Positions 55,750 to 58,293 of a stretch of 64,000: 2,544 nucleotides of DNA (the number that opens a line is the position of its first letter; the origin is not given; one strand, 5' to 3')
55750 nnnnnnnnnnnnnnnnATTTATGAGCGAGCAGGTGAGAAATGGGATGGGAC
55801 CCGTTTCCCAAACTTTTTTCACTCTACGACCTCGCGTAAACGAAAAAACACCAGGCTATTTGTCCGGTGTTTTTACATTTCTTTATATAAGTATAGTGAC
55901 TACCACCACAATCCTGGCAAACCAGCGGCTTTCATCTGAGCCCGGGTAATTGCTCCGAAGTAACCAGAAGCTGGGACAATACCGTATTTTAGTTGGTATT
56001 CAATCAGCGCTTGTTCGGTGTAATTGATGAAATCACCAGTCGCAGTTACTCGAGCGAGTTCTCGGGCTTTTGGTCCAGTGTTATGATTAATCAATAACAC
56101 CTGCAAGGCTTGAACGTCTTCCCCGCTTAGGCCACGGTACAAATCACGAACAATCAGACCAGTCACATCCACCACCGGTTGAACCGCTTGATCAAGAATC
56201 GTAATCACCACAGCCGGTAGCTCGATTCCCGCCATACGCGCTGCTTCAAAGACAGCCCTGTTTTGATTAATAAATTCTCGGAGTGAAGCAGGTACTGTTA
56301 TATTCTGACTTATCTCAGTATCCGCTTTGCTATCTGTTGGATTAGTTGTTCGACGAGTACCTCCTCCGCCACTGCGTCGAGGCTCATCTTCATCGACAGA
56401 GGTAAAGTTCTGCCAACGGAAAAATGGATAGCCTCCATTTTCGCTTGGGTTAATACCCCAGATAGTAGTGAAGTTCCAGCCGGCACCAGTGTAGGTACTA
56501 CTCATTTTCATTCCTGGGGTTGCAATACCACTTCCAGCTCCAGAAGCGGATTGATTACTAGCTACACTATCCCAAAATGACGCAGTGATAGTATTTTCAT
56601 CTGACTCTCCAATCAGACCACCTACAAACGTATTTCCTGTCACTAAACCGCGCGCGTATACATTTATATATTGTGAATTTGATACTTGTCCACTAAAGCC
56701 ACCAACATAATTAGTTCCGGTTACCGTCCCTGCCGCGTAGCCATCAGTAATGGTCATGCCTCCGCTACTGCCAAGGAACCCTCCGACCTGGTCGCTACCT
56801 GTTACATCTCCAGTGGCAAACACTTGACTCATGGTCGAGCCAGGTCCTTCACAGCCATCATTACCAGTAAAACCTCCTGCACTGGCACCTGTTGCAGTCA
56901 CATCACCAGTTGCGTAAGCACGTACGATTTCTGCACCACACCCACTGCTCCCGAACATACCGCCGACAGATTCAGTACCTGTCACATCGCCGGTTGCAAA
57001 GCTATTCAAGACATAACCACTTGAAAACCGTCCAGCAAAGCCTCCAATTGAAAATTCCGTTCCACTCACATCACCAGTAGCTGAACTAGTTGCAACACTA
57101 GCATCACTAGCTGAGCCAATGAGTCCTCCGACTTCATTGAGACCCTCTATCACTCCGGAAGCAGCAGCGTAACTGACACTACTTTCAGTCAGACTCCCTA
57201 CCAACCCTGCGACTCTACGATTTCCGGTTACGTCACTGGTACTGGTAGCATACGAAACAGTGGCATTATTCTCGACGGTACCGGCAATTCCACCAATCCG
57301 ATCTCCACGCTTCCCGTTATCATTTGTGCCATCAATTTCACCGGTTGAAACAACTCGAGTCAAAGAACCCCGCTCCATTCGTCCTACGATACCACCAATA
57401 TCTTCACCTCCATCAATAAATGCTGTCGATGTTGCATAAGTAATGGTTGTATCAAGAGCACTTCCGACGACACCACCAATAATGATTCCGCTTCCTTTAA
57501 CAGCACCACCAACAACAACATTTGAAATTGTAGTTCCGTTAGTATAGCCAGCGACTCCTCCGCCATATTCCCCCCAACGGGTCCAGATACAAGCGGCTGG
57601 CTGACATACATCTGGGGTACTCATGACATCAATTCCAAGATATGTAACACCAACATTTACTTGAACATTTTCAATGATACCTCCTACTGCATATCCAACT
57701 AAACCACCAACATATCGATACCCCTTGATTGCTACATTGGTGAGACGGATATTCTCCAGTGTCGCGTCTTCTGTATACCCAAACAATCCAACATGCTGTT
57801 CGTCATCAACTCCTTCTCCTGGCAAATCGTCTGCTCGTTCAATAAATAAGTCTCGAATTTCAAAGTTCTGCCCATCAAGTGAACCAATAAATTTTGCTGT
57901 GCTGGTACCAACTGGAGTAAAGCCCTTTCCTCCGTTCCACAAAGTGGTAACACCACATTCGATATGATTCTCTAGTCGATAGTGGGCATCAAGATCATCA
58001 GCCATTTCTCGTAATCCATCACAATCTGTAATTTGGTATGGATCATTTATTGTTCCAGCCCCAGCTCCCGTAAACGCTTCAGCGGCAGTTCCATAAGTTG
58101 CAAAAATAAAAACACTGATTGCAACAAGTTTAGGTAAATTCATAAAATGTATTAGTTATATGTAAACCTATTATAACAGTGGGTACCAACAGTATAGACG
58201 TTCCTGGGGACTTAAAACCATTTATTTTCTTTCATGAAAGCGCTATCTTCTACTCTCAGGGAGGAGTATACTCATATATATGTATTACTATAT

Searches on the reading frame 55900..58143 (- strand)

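Call 54: search_protein_families(library=pfam, proteins=[window:55900-58143:-], max_evalue=0.001)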
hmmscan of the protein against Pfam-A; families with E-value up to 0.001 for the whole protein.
window:55900-58143:- (747 aa): 2 families
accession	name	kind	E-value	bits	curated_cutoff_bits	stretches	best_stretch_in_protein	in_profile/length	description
PF07581.17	Glug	-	3.7e-16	58.8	20.5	0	141-166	1-27/28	The GLUG motif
PF01471.23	PG_binding_1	-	4.9e-05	23.9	23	1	673-737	1-57/57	Putative peptidoglycan binding domain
